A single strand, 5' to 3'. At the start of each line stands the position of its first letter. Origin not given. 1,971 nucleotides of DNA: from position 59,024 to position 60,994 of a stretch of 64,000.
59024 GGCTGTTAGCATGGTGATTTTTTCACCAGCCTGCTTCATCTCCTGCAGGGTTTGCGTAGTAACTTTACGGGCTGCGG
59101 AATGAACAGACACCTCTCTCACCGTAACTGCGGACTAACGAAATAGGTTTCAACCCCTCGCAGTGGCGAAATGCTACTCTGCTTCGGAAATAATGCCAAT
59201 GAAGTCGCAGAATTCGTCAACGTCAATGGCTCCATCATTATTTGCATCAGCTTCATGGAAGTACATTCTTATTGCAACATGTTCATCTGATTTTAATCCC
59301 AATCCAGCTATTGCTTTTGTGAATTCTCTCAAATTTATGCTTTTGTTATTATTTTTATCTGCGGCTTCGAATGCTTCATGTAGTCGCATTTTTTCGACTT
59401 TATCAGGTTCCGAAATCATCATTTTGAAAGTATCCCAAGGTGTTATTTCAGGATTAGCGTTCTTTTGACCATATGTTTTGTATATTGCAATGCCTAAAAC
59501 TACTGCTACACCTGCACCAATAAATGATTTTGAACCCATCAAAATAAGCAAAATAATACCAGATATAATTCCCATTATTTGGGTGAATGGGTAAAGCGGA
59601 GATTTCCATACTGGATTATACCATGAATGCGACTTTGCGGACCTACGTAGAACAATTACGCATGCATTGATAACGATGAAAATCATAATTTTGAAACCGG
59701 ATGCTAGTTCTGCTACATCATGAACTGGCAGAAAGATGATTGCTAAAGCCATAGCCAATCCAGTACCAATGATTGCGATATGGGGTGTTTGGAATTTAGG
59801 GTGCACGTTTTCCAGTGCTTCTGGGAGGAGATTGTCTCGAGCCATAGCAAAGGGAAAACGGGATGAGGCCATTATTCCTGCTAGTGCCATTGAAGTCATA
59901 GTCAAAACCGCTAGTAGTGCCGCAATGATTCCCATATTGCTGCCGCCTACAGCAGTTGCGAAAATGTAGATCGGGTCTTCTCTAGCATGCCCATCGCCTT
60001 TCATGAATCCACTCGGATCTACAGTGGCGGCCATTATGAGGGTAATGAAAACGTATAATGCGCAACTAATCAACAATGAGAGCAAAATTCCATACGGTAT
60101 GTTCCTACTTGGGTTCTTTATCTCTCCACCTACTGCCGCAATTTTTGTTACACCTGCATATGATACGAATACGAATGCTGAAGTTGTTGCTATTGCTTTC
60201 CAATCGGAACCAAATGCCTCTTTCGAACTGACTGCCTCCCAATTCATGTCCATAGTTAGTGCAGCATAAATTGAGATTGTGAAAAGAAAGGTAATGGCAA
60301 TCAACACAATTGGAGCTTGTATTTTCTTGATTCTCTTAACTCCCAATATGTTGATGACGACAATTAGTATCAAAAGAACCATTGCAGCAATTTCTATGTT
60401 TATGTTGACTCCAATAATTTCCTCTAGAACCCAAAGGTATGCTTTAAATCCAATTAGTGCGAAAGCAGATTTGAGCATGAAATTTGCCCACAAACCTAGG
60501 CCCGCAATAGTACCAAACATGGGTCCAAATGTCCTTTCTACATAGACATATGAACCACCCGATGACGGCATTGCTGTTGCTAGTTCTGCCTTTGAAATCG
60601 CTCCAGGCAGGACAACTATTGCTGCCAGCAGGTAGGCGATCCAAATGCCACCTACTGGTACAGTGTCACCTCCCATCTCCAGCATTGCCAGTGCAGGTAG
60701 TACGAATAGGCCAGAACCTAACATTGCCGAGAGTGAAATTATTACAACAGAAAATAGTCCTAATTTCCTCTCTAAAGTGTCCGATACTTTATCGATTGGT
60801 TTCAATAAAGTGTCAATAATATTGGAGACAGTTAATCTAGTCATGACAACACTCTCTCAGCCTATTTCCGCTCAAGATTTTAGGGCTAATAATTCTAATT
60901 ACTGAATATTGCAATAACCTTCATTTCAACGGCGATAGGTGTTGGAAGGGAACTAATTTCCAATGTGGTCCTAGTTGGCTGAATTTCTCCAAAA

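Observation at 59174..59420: Amino-acid permease (APC family) with a C-terminal EF-hand pair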

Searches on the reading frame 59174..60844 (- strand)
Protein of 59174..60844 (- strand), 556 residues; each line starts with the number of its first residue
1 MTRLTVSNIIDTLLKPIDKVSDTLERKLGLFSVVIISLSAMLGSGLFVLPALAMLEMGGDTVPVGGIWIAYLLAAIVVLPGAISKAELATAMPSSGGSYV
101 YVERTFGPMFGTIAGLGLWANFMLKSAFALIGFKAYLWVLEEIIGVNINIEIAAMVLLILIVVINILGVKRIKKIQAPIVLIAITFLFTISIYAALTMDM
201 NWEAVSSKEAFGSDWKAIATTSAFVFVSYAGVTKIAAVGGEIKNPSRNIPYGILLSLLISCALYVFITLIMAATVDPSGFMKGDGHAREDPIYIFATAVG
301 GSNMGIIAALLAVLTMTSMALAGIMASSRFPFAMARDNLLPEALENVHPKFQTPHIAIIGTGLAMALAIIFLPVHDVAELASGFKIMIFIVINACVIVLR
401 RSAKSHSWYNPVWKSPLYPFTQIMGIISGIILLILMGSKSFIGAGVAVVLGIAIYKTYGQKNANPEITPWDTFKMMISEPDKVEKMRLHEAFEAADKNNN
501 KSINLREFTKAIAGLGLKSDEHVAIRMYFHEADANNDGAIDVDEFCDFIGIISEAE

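Call 4: search_protein_families(library=ncbifam, proteins=[window:59174-60844:-], max_evalue=0.01)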
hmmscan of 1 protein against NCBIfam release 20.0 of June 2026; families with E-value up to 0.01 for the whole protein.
window:59174-60844:- (556 aa): 21 families
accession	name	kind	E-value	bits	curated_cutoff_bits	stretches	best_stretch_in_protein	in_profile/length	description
TIGR00909.1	2A0306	subfamily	5e-62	210.2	556.8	1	24-458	1-429/429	amino acid transporter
NF053761.1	BrChAATpBcaP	equivalog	7.4e-55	186.8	690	1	18-463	14-456/460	branched-chain amino acid transporter BcaP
NF008466.1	PRK11357.1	equivalog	3.5e-33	115.2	800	1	21-437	3-410/446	fructoselysine/psicoselysine transporter FrlA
TIGR00911.1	2A0308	subfamily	1.1e-32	113.1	701.8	1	21-454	41-469/505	L-type amino acid transporter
TIGR00906.1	2A0303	subfamily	1.6e-29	102.8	681.7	2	21-403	26-430/602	cationic amino acid transport permease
TIGR00908.1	2A0305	equivalog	2e-27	96.2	381.75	1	63-460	38-431/442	ethanolamine permease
NF007929.0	PRK10644.1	equivalog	2.6e-19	69.3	574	1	22-370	4-339/445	arginine/agmatine antiporter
NF008245.0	PRK11021.1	equivalog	2.9e-19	69.4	284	1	23-391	3-358/419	L-methionine/branched-chain amino acid transporter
TIGR00913.1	2A0310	subfamily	2.3e-16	59.6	578.7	1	32-446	8-439/480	amino acid permease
NF008484.0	PRK11387.1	equivalog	8.3e-13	48.1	716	1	21-432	9-424/471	S-methylmethionine permease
TIGR04298.1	his_histam_anti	equivalog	1.5e-12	47.5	750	1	27-397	1-360/429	histidine-histamine antiporter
TIGR00907.1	2A0304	subfamily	2.2e-12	46.6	598.3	1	23-400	9-393/482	amino acid permease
TIGR00930.1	2a30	subfamily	6.2e-12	44.5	953.4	1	68-461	114-539/936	K-Cl cotransporter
NF007754.0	PRK10435.1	equivalog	4.5e-11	42.4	585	1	26-375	5-340/443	cadaverine/lysine antiporter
NF008094.0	PRK10836.1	subfamily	7.8e-10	38.1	735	1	21-367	10-358/489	amino acid permease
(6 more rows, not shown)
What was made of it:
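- On NCBIfam TIGR00909 (2A0306 amino acid transporter) / BcaP: 210 bits against a cut-off of 556.8, and BcaP 187 against 690 (call 4).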

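Call 5: search_protein_families(library=pfam, proteins=[window:59174-60844:-], max_evalue=1)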
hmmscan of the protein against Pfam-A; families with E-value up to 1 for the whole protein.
window:59174-60844:- (556 aa): 10 families
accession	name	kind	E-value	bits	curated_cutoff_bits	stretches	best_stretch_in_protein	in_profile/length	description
PF13520.12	AA_permease_2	-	5.7e-41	141.3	27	1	28-444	1-415/427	Amino acid permease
PF00324.27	AA_permease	-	8.1e-36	124.1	24.6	1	33-442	2-426/470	Amino acid permease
PF13499.12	EF-hand_7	-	6.1e-12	46.2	30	1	486-549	2-66/67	EF-hand domain pair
PF00036.39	EF-hand_1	-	1e-11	43.9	25.4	2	525-549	2-26/29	EF hand domain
PF13405.12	EF-hand_6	-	4.7e-10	38.7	25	2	525-549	2-26/30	EF-hand domain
PF13906.12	AA_permease_C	-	5.6e-07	30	27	1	413-462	1-50/51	C-terminus of AA_permease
PF13202.12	EF-hand_5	-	6.5e-07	29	25.9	1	528-545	4-21/25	EF hand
PF13833.12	EF-hand_8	-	0.00026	21.1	28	1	507-548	9-50/54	EF-hand domain pair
PF10591.15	SPARC_Ca_bdg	-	0.0046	17.7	22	1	484-546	52-111/113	Secreted protein acidic and rich in cysteine Ca binding region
PF12763.14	EH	-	0.24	11.8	22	1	483-553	4-70/101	EH domain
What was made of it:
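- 59174..60844 (-): Whole gene: 556-aa APC-fold permease with a C-terminal EF-hand pair (stop codon 59174-59176). Pfam AA_permease_2 and EF-hand_7 (call 5).
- On APC superfamily amino acid permease (Pfam AA_permease_2 / AA_permease): PF13520 141 bits (cut-off 27) and PF00324 124 bits (cut-off 24.6) (call 5).
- On EF-hand domain pair (PF13499; PROSITE PS00018 loops): PF13499 46.2 bits (cut-off 30), PF00036 43.9 (cut-off 25.4) and PF13405 38.7 (cut-off 25) (call 5).
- On Ca2+-regulated solute carriers of mitochondria (SCaMC, aralar/citrin): The core is APC fold and the EF pair is C-terminal (call 5).
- Architecture and significance: Pfam EF-hand_7, 46 bits (cut-off 30), and AA_permease_2, E=6e-41 (call 5).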

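Call 7: find_homologous_proteins(query=window:59174-60844:-, max_evalue=1e-10)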
Query window:59174-60844:- (556 aa): 5697 proteins with E <= 1e-10 among 8000 candidates; the best 120 are listed.
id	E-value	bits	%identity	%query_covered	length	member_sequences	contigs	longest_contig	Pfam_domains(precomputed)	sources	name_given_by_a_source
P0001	0.0e+0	1162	97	100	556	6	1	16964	PF13405.13,PF13906.13,PF13499.13,PF13520.13,PF13202.13,PF00324.28,PF00036.39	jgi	-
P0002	7.7e-285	964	88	90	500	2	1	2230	PF13405.13,PF13906.13,PF13499.13,PF13833.13,PF13520.13,PF13202.13,PF00324.28,PF00036.39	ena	-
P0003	1.2e-262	890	70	100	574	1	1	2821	PF13405.13,PF13906.13,PF13499.13,PF13520.13,PF00324.28,PF00036.39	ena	-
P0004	5.4e-260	882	70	100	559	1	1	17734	PF13405.13,PF13499.13,PF13520.13,PF00324.28,PF00036.39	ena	-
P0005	7.1e-260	881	70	100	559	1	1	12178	PF13405.13,PF13499.13,PF13520.13,PF00324.28,PF00036.39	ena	-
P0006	1.2e-259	880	69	100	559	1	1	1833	PF13405.13,PF13499.13,PF13520.13,PF13202.13,PF00324.28,PF00036.39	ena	-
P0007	5.1e-252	855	67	100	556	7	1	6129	PF13405.13,PF13499.13,PF13520.13,PF13202.13,PF00324.28,PF00036.39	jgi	-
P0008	6.5e-251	852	70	98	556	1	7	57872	PF13405.13,PF13499.13,PF13520.13,PF00324.28,PF00036.39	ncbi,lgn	-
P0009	3.0e-248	843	71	97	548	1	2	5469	PF13405.13,PF13520.13,PF13202.13,PF00324.28,PF00036.39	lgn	-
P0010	8.1e-246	835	66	100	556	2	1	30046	PF13405.13,PF13499.13,PF13520.13,PF13202.13,PF00324.28,PF00036.39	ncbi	-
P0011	1.9e-243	827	68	99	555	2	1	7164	PF13405.13,PF13499.13,PF13833.13,PF13520.13,PF13202.13,PF23564.2,PF00324.28,PF00036.39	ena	-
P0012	2.2e-243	827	68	99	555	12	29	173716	PF13405.13,PF13906.13,PF13499.13,PF13520.13,PF00324.28,PF00036.39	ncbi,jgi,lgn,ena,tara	tara:strand:+ start:412 stop:2079 length:1668 start_codon:yes stop_codon:yes gene_type:complete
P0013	1.3e-242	824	69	98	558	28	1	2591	PF13499.13,PF13520.13,PF00324.28,PF00036.39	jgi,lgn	jgi:amino acid transporter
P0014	1.5e-242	824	68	100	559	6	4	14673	PF13520.13,PF00324.28,PF00036.39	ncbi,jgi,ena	-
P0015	2.7e-242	823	68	100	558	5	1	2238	PF13520.13,PF00324.28,PF00036.39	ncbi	-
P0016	4.0e-242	823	69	99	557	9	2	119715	PF13520.13,PF00324.28,PF00036.39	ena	-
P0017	4.4e-242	823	68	99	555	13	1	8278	PF13405.13,PF13499.13,PF13833.13,PF13520.13,PF13202.13,PF23564.2,PF00324.28,PF00036.39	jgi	-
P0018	4.5e-241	819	68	100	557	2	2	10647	PF13520.13,PF00324.28,PF00036.39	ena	-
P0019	5.1e-241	819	67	99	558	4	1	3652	PF13520.13,PF13202.13,PF00324.28,PF00036.39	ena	-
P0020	1.1e-240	818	67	98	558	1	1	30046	PF13405.13,PF13499.13,PF13833.13,PF13520.13,PF13202.13,PF23564.2,PF00324.28,PF00036.39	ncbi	-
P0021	1.6e-240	817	67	98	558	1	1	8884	PF13405.13,PF13499.13,PF13833.13,PF13520.13,PF13202.13,PF23564.2,PF00324.28,PF00036.39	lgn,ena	-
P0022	1.7e-240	817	68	98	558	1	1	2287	PF13520.13,PF00324.28,PF00036.39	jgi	jgi:amino acid transporter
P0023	1.8e-240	817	68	100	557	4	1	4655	PF13520.13,PF00324.28,PF00036.39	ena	-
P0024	5.4e-240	816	69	97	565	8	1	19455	PF13405.13,PF13499.13,PF13520.13,PF13202.13,PF00324.28,PF00036.39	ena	-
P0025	7.5e-240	815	68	99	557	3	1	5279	PF13405.13,PF13499.13,PF13520.13,PF00324.28,PF00036.39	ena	-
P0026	9.9e-240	815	68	98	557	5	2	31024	PF13499.13,PF13520.13,PF00324.28,PF00036.39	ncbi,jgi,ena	-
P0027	2.0e-239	814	67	99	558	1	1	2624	PF13520.13,PF13202.13,PF00324.28,PF00036.39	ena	-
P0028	5.4e-239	812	67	99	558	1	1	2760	PF13520.13,PF13202.13,PF00324.28,PF00036.39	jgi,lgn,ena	-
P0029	6.2e-239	812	67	99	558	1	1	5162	PF13520.13,PF13202.13,PF00324.28,PF00036.39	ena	-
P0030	2.1e-238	810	69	96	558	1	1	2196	PF13405.13,PF13499.13,PF13520.13,PF13202.13,PF00324.28,PF00036.39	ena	-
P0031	4.0e-238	809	69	96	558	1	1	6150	PF13499.13,PF13520.13,PF13202.13,PF00324.28,PF00036.39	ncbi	-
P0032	9.8e-238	808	67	98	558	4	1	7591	PF13499.13,PF13520.13,PF00324.28,PF00036.39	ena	-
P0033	1.5e-237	808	67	99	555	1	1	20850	PF13405.13,PF13499.13,PF13520.13,PF00324.28,PF00036.39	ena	-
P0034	1.8e-237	807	69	96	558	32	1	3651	PF13405.13,PF13499.13,PF13520.13,PF13202.13,PF00324.28,PF00036.39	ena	-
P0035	3.0e-237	807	68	98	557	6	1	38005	PF13405.13,PF13499.13,PF13833.13,PF13520.13,PF13202.13,PF00324.28,PF00036.39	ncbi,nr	ncbi:MAG: amino acid permease [Candidatus Thermoplasmatota archaeon]|nr:amino acid permease [Candida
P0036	5.0e-237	806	70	94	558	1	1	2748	PF13405.13,PF13499.13,PF13520.13,PF00324.28,PF00036.39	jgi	-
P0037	6.1e-237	806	67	99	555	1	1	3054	PF13405.13,PF13499.13,PF13520.13,PF00324.28,PF00036.39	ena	-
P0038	6.9e-237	805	66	98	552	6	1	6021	PF13405.13,PF13499.13,PF13520.13,PF00324.28,PF00036.39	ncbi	-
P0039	7.2e-237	805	67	99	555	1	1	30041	PF13405.13,PF13499.13,PF13520.13,PF00324.28,PF00036.39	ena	-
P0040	8.9e-237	805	69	96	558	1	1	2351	PF13405.13,PF13499.13,PF13520.13,PF00324.28,PF00036.39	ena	-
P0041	1.1e-236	805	67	99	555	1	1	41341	PF13405.13,PF13499.13,PF13520.13,PF00324.28,PF00036.39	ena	-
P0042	1.2e-236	805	67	99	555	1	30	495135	PF13405.13,PF13499.13,PF13520.13,PF00324.28,PF00036.39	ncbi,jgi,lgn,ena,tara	ncbi:MAG: APA family basic amino acid/polyamine antiporter [Candidatus Thalassarchaeaceae archaeon]|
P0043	1.3e-236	804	70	94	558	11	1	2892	PF13499.13,PF13520.13,PF13202.13,PF00324.28,PF00036.39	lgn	-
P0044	1.6e-236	804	67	99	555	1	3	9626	PF13405.13,PF13499.13,PF13520.13,PF00324.28,PF00036.39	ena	-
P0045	1.8e-236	804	67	99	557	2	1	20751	PF13520.13,PF00324.28,PF00036.39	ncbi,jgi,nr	ncbi:MAG: amino acid permease [Candidatus Thalassarchaeaceae archaeon]|jgi:amino acid transporter|nr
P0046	1.8e-236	804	68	97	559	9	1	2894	PF13405.13,PF13499.13,PF13520.13,PF00324.28,PF00036.39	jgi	-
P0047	2.9e-236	803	67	99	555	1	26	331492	PF13405.13,PF13499.13,PF13520.13,PF00324.28,PF00036.39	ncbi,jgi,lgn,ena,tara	ncbi:MAG: amino acid permease [Candidatus Poseidoniales archaeon]|jgi:APA family basic amino acid/po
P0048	5.3e-236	802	65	98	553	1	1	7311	PF13405.13,PF13499.13,PF13520.13,PF00324.28,PF00036.39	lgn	-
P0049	5.8e-236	802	68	98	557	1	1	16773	PF13405.13,PF13499.13,PF13520.13,PF00324.28,PF00036.39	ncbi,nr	ncbi:MAG: amino acid permease [Candidatus Thermoplasmatota archaeon]|nr:amino acid permease [Candida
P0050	6.3e-236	802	68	96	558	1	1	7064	PF13499.13,PF13520.13,PF13202.13,PF00324.28,PF00036.39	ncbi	-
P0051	6.3e-236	802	66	99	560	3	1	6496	PF13405.13,PF13499.13,PF13520.13,PF00324.28,PF00036.39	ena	-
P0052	8.3e-236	802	68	96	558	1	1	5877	PF13499.13,PF13520.13,PF13202.13,PF00324.28,PF00036.39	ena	-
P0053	1.2e-235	801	68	97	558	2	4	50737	PF13405.13,PF13520.13,PF00324.28,PF00036.39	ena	-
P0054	1.5e-235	801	65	98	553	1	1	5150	PF13405.13,PF13499.13,PF13520.13,PF00324.28,PF00036.39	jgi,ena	jgi:amino acid transporter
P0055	1.8e-235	801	65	98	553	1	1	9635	PF13405.13,PF13499.13,PF13520.13,PF00324.28,PF00036.39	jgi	jgi:amino acid transporter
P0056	1.9e-235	801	67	98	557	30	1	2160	PF13520.13,PF00324.28,PF00036.39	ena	-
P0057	3.9e-235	800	67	97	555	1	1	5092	PF13405.13,PF13499.13,PF13520.13,PF00324.28,PF00036.39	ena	-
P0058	6.1e-235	799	66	99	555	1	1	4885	PF13405.13,PF13499.13,PF13520.13,PF00324.28,PF00036.39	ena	-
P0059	3.1e-234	797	65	98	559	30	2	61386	PF13405.13,PF13499.13,PF13520.13,PF00324.28,PF00036.39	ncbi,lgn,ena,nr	ncbi:MAG: amino acid permease [Candidatus Thalassarchaeaceae archaeon]|nr:amino acid permease [Candi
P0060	5.8e-234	796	65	100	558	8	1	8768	PF13520.13,PF00324.28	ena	-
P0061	1.7e-233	794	65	98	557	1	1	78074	PF13405.13,PF13499.13,PF13520.13,PF13202.13,PF23564.2,PF00324.28,PF00036.39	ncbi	-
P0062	2.3e-233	794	67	97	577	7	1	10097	PF13405.13,PF13499.13,PF13520.13,PF00324.28,PF00036.39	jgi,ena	-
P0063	3.7e-233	793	64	98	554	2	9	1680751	PF13405.13,PF13499.13,PF13520.13,PF00324.28,PF00036.39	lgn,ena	-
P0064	3.7e-233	793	66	98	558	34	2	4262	PF13405.13,PF13499.13,PF13520.13,PF00324.28,PF00036.39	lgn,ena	-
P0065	5.1e-233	793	67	98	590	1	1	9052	PF13520.13,PF00324.28,PF00036.39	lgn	-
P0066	6.8e-233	792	66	98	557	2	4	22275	PF13405.13,PF13906.13,PF13520.13,PF00324.28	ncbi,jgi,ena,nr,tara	ncbi:MAG: amino acid transporter [Euryarchaeota archaeon]|nr:amino acid transporter [Euryarchaeota a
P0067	1.1e-232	792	64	98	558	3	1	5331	PF13405.13,PF13906.13,PF13499.13,PF13520.13,PF13202.13,PF00324.28,PF00036.39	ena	-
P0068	3.3e-232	790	66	98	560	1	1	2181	PF13499.13,PF13520.13,PF00324.28,PF00036.39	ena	-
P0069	7.9e-232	789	66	97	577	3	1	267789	PF13405.13,PF13499.13,PF13833.13,PF13520.13,PF00324.28,PF00036.39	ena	-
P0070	8.1e-232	789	65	99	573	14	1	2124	PF13499.13,PF13520.13,PF13202.13,PF00324.28,PF00036.39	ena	-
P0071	1.2e-231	788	66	97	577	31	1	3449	PF13405.13,PF13499.13,PF13520.13,PF00324.28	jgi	jgi:amino acid transporter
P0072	1.6e-231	788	66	98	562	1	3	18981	PF13405.13,PF13520.13,PF00324.28,PF00036.39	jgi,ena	-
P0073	2.8e-231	787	67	98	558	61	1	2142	PF13499.13,PF13520.13,PF13202.13,PF00324.28,PF00036.39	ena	-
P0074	2.8e-231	787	66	98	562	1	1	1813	PF13405.13,PF13520.13,PF00324.28,PF00036.39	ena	-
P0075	4.3e-231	786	66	98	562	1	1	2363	PF13405.13,PF13520.13,PF00324.28,PF00036.39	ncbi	-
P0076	8.3e-231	785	67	96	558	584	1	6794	PF13405.13,PF13499.13,PF13833.13,PF13520.13,PF13202.13,PF00324.28,PF00036.39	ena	-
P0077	8.8e-231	785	65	98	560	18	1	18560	PF13499.13,PF13520.13,PF00324.28,PF00036.39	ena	-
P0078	1.1e-230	785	65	98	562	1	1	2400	PF13405.13,PF13520.13,PF00324.28,PF00036.39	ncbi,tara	tara:strand:+ start:135 stop:1823 length:1689 start_codon:yes stop_codon:yes gene_type:complete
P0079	1.1e-230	785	65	98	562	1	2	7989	PF13520.13,PF00324.28,PF00036.39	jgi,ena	-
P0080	1.2e-230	785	66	97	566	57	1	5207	PF13405.13,PF13499.13,PF13520.13,PF13202.13,PF00324.28,PF00036.39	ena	-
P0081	1.4e-230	785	66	97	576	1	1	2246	PF13405.13,PF13499.13,PF13833.13,PF13520.13,PF00324.28,PF00036.39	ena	-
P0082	1.5e-230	784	65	98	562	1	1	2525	PF13520.13,PF00324.28,PF00036.39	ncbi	-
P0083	1.6e-230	784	65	98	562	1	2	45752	PF13520.13,PF00324.28,PF00036.39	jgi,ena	-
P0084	1.6e-230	784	67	96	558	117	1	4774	PF13405.13,PF13499.13,PF13833.13,PF13520.13,PF13202.13,PF00324.28,PF00036.39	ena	-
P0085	2.7e-230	784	65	98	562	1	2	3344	PF13520.13,PF00324.28,PF00036.39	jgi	jgi:amino acid transporter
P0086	7.7e-230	782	65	98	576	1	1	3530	PF13405.13,PF13499.13,PF13833.13,PF13520.13,PF00324.28,PF00036.39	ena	-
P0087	8.4e-230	782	66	97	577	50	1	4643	PF13405.13,PF13499.13,PF13520.13,PF00324.28,PF00036.39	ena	-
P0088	8.5e-230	782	66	97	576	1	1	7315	PF13405.13,PF13499.13,PF13833.13,PF13520.13,PF00324.28,PF00036.39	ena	-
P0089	1.4e-229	781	65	98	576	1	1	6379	PF13405.13,PF13499.13,PF13833.13,PF13520.13,PF00324.28,PF00036.39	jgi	-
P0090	1.5e-229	781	65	98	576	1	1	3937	PF13405.13,PF13499.13,PF13833.13,PF13520.13,PF00324.28,PF00036.39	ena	-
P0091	1.5e-229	781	65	98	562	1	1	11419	PF13499.13,PF13520.13,PF00324.28,PF00036.39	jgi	jgi:basic amino acid/polyamine antiporter, APA family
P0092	2.0e-229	781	65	98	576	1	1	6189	PF13405.13,PF13499.13,PF13833.13,PF13520.13,PF00324.28,PF00036.39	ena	-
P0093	2.3e-229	781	65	98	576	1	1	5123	PF13405.13,PF13499.13,PF13833.13,PF13520.13,PF00324.28,PF00036.39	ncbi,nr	ncbi:MAG: amino acid permease [Candidatus Thalassarchaeaceae archaeon]|nr:amino acid permease [Candi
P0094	2.4e-229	780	65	98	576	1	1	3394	PF13405.13,PF13499.13,PF13833.13,PF13520.13,PF00324.28,PF00036.39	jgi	-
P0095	2.6e-229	780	66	97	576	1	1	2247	PF13405.13,PF13499.13,PF13833.13,PF13520.13,PF00324.28,PF00036.39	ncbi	-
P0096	2.9e-229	780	66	97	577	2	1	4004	PF13405.13,PF13499.13,PF13520.13,PF00324.28,PF00036.39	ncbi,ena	-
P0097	3.0e-229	780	65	98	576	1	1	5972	PF13405.13,PF13499.13,PF13833.13,PF13520.13,PF00324.28,PF00036.39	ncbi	-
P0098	3.7e-229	780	65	98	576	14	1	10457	PF13405.13,PF13499.13,PF13833.13,PF13520.13,PF00324.28,PF00036.39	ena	-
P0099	4.6e-229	780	65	98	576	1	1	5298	PF13405.13,PF13499.13,PF13833.13,PF13520.13,PF00324.28,PF00036.39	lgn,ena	-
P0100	5.0e-229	779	65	97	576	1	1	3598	PF13405.13,PF13499.13,PF13833.13,PF13520.13,PF00324.28,PF00036.39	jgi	-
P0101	5.7e-229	779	65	98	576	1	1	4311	PF13405.13,PF13499.13,PF13833.13,PF13520.13,PF00324.28,PF00036.39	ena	-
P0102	5.8e-229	779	66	98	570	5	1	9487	PF13520.13,PF00324.28,PF00036.39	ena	-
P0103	6.6e-229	779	64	98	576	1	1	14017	PF13405.13,PF13499.13,PF13833.13,PF13520.13,PF00324.28,PF00036.39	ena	-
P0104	7.8e-229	779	66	97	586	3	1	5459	PF13405.13,PF13499.13,PF13520.13,PF13202.13,PF00324.28,PF00036.39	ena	-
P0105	9.1e-229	779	65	98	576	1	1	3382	PF13405.13,PF13499.13,PF13833.13,PF13520.13,PF00324.28,PF00036.39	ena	-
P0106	9.3e-229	779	65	98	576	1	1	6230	PF13405.13,PF13499.13,PF13833.13,PF13520.13,PF00324.28,PF00036.39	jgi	-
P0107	9.4e-229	779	64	98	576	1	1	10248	PF13405.13,PF13499.13,PF13833.13,PF13520.13,PF00324.28,PF00036.39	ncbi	-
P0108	1.1e-228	778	65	98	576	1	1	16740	PF13405.13,PF13499.13,PF13833.13,PF13520.13,PF00324.28,PF00036.39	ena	-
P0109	1.1e-228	778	65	98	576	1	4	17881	PF13405.13,PF13499.13,PF13833.13,PF13520.13,PF00324.28,PF00036.39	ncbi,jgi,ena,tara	tara:strand:- start:3261 stop:4991 length:1731 start_codon:yes stop_codon:yes gene_type:complete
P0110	1.2e-228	778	65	97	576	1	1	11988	PF13405.13,PF13499.13,PF13833.13,PF13520.13,PF00324.28,PF00036.39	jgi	-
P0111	1.2e-228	778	64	98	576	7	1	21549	PF13405.13,PF13499.13,PF13833.13,PF13520.13,PF00324.28,PF00036.39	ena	-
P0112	1.3e-228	778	65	98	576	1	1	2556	PF13405.13,PF13499.13,PF13833.13,PF13520.13,PF00324.28,PF00036.39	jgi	-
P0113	1.3e-228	778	65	98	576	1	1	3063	PF13405.13,PF13499.13,PF13833.13,PF13520.13,PF00324.28,PF00036.39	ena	-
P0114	1.4e-228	778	65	98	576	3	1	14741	PF13405.13,PF13499.13,PF13833.13,PF13520.13,PF00324.28,PF00036.39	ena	-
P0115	1.4e-228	778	65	98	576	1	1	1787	PF13405.13,PF13499.13,PF13833.13,PF13520.13,PF00324.28,PF00036.39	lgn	-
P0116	1.4e-228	778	65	97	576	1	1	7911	PF13405.13,PF13499.13,PF13833.13,PF13520.13,PF00324.28,PF00036.39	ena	-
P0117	1.6e-228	778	65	98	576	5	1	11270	PF13405.13,PF13499.13,PF13833.13,PF13520.13,PF00324.28,PF00036.39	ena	-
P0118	1.6e-228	778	64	98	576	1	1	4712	PF13405.13,PF13499.13,PF13833.13,PF13520.13,PF00324.28,PF00036.39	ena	-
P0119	1.7e-228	778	65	97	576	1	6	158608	PF13405.13,PF13499.13,PF13833.13,PF13520.13,PF00324.28,PF00036.39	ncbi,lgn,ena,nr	ncbi:MAG: amino acid permease [Candidatus Thalassarchaeaceae archaeon]|nr:MAG: amino acid transporte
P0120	1.8e-228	778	65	97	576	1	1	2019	PF13405.13,PF13499.13,PF13520.13,PF00324.28,PF00036.39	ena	-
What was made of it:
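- Conservation: all of the 120 best homologues (64-97% identical) are about the same length and almost all have EF-hand hits (call 7).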
